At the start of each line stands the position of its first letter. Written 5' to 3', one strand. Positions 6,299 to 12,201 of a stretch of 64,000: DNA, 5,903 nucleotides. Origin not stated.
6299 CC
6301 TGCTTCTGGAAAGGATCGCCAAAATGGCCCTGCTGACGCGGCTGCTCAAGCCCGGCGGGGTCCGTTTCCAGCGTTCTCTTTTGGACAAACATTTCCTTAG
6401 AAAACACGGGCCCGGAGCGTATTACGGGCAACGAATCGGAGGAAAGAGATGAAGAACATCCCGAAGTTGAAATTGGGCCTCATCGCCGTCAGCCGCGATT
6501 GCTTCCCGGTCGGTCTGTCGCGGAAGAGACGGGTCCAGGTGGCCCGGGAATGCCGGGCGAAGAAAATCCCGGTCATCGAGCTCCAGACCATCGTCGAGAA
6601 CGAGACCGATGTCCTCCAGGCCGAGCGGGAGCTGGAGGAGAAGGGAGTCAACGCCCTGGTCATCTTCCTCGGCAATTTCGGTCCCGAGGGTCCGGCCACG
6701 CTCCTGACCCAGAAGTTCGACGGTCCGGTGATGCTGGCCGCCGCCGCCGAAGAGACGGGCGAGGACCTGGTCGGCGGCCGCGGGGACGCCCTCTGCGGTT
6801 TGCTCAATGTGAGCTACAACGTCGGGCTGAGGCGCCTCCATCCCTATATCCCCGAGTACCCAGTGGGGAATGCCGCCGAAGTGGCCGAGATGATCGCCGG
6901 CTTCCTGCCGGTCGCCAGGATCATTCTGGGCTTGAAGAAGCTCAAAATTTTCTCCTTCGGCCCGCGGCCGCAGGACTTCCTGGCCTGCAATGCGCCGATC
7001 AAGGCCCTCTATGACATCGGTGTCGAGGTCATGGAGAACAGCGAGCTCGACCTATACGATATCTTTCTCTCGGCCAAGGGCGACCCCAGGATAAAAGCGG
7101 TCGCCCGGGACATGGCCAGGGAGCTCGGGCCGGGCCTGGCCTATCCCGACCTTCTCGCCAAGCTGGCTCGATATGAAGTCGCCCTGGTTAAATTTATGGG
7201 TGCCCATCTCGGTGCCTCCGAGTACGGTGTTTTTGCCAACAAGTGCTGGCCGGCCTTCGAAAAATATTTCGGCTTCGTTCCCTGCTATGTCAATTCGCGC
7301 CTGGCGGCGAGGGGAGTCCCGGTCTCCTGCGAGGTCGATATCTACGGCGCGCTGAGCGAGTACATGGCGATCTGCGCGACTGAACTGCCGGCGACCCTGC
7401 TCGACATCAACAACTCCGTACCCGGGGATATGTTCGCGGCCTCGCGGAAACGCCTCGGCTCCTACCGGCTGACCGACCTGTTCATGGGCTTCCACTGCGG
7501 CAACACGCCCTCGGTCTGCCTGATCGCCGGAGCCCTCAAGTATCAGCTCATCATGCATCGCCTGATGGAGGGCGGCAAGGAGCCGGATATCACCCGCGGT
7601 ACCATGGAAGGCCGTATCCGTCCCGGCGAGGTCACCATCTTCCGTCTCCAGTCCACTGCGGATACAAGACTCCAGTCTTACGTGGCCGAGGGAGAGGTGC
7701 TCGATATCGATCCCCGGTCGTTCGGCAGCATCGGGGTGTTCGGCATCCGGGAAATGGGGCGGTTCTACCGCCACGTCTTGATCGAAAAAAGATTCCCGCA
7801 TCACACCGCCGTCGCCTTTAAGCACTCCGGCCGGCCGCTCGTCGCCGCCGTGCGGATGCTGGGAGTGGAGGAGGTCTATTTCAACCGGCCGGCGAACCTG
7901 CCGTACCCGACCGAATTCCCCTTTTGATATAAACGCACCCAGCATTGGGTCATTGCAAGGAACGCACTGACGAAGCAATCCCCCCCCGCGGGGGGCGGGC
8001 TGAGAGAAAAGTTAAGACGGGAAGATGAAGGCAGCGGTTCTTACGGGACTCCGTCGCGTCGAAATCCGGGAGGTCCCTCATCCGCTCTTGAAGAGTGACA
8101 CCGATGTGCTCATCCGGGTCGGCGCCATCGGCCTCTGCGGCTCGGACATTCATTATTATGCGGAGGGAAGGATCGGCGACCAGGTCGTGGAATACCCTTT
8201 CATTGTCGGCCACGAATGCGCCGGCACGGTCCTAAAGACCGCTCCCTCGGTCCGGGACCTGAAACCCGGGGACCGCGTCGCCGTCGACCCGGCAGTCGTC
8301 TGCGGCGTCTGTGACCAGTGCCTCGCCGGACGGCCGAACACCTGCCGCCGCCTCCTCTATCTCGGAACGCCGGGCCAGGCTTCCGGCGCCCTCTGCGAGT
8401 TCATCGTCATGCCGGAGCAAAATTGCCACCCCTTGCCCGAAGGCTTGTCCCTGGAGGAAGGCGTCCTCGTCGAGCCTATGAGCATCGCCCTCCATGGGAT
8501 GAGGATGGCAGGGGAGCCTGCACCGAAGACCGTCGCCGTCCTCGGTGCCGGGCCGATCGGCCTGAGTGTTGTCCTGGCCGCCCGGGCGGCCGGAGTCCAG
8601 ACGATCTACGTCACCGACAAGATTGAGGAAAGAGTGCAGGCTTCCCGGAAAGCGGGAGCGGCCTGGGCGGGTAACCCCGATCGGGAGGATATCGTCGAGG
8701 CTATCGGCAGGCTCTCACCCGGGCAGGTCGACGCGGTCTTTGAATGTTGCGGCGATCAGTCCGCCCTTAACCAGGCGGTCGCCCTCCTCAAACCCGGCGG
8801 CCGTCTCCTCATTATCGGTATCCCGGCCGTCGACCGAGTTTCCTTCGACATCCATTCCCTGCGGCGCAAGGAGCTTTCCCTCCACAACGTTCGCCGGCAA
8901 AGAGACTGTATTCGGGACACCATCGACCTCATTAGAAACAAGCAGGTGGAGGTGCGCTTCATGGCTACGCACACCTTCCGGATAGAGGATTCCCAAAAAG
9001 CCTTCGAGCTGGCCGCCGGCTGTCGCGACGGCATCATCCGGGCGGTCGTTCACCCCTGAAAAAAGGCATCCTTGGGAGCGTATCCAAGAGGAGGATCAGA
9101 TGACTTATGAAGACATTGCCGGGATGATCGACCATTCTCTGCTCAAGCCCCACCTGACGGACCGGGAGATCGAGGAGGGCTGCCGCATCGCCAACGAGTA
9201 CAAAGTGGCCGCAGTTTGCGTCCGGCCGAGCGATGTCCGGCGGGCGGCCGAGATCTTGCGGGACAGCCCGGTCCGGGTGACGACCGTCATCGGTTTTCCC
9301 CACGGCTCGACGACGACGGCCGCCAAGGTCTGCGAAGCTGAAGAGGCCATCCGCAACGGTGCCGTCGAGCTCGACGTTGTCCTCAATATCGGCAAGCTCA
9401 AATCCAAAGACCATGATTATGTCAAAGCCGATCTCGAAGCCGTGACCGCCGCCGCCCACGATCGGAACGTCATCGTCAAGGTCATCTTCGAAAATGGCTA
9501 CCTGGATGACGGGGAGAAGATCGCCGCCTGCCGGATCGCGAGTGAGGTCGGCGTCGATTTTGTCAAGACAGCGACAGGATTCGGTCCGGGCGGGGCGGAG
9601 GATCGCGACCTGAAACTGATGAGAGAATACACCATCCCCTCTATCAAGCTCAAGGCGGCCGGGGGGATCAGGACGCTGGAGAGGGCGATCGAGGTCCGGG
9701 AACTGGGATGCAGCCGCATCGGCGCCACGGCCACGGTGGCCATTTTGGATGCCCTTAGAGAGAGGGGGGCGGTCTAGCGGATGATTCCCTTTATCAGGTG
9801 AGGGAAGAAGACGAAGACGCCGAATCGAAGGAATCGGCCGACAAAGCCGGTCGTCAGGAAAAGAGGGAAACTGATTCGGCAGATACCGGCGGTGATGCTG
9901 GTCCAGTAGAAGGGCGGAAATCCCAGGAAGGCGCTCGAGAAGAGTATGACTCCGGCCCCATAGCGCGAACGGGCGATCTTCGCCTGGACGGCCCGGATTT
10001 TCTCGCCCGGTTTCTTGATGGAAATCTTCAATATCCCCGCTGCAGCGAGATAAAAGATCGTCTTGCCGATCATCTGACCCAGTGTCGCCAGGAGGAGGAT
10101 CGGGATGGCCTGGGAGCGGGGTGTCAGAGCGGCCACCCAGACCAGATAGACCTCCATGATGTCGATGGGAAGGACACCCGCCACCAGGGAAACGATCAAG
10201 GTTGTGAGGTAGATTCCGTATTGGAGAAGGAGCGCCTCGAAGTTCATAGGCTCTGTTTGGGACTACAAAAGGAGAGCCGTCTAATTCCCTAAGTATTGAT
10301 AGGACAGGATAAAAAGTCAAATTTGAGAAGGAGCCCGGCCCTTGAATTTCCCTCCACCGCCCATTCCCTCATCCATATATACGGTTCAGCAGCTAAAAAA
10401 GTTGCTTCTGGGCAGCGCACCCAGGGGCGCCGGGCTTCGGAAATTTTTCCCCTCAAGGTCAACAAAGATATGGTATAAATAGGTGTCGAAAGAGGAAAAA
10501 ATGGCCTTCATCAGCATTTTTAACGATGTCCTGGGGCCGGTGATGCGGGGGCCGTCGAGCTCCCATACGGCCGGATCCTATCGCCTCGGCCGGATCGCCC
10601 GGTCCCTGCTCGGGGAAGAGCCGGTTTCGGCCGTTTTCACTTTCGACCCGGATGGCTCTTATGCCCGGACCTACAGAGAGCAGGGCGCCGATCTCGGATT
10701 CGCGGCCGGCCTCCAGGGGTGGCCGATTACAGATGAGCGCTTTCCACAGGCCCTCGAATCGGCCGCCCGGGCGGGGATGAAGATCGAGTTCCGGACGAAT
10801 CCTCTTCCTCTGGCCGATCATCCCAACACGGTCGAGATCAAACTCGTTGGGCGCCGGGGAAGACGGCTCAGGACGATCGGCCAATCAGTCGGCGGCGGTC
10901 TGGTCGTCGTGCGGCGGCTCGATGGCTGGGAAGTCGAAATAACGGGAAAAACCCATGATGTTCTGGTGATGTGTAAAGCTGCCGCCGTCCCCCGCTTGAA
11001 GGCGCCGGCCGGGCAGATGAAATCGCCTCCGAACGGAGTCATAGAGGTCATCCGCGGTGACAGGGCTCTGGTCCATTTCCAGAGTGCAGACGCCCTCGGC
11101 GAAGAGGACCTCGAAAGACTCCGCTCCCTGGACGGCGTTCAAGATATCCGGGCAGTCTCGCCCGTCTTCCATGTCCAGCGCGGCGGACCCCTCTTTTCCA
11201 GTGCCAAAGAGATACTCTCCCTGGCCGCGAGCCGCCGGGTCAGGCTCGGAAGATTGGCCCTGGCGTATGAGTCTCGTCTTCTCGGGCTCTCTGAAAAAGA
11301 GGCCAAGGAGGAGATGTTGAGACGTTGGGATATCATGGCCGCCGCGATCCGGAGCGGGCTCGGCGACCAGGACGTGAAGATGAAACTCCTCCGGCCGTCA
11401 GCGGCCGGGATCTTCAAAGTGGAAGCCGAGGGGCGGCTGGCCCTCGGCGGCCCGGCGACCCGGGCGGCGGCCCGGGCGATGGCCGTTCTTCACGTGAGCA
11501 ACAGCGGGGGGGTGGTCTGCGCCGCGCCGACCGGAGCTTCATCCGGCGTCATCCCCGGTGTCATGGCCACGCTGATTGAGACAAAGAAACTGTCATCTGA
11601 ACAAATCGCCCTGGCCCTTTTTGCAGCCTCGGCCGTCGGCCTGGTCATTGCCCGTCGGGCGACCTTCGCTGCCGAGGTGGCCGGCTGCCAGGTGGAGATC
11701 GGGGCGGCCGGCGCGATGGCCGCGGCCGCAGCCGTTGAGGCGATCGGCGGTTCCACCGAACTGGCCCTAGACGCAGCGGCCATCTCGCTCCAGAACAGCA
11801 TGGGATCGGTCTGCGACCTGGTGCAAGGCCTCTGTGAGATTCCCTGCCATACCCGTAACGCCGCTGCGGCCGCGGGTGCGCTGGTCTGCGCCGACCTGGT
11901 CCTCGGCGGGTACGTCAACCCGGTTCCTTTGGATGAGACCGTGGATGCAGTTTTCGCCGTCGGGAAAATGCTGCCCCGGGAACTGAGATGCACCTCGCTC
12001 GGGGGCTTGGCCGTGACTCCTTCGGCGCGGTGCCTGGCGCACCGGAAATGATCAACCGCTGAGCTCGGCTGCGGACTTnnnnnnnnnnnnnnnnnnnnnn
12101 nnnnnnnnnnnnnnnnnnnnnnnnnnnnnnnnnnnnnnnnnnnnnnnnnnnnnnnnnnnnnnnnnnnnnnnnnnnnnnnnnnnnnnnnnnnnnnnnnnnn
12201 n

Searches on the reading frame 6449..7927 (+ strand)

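Call 49: search_protein_families(library=pfam, proteins=[window:6449-7927:+], max_evalue=0.00001)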
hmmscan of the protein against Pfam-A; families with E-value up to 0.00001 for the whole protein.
window:6449-7927:+ (492 aa): 1 family
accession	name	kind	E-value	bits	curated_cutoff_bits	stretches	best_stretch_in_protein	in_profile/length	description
PF02952.23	Fucose_iso_C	-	1.6e-22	80.1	29.3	1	348-474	2-138/143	L-fucose isomerase, C-terminal domain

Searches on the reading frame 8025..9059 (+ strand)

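Call 49: search_protein_families(library=pfam, proteins=[window:8025-9059:+], max_evalue=0.00001)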
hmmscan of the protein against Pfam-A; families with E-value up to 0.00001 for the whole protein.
window:8025-9059:+ (344 aa): 4 families
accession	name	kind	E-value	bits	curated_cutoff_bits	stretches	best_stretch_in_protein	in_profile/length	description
PF08240.17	ADH_N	-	8.4e-30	103.5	23.5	1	25-139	2-104/104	Alcohol dehydrogenase GroES-like domain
PF00107.32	ADH_zinc_N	-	1e-24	87.3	31.8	1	177-303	1-127/129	Zinc-binding dehydrogenase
PF16912.11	Glu_dehyd_C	-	4.5e-14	52.9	34.9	1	145-288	3-152/211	Glucose dehydrogenase C-terminus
PF13602.12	ADH_zinc_N_2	-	1.5e-06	29.6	27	1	228-329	17-122/134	Zinc-binding dehydrogenase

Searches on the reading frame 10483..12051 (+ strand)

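Call 3: search_protein_families(library=pfam, proteins=[window:10483-12051:+], max_evalue=0.01)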
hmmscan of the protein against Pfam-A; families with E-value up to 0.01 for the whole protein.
window:10483-12051:+ (522 aa): 2 families
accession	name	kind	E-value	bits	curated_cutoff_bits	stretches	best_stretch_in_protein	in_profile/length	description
PF03313.21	SDH_alpha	-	2.6e-53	181.8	26.4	1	259-510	10-260/260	Serine dehydratase alpha chain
PF03315.21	SDH_beta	-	7e-05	23.6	26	0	22-81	10-72/155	Serine dehydratase beta chain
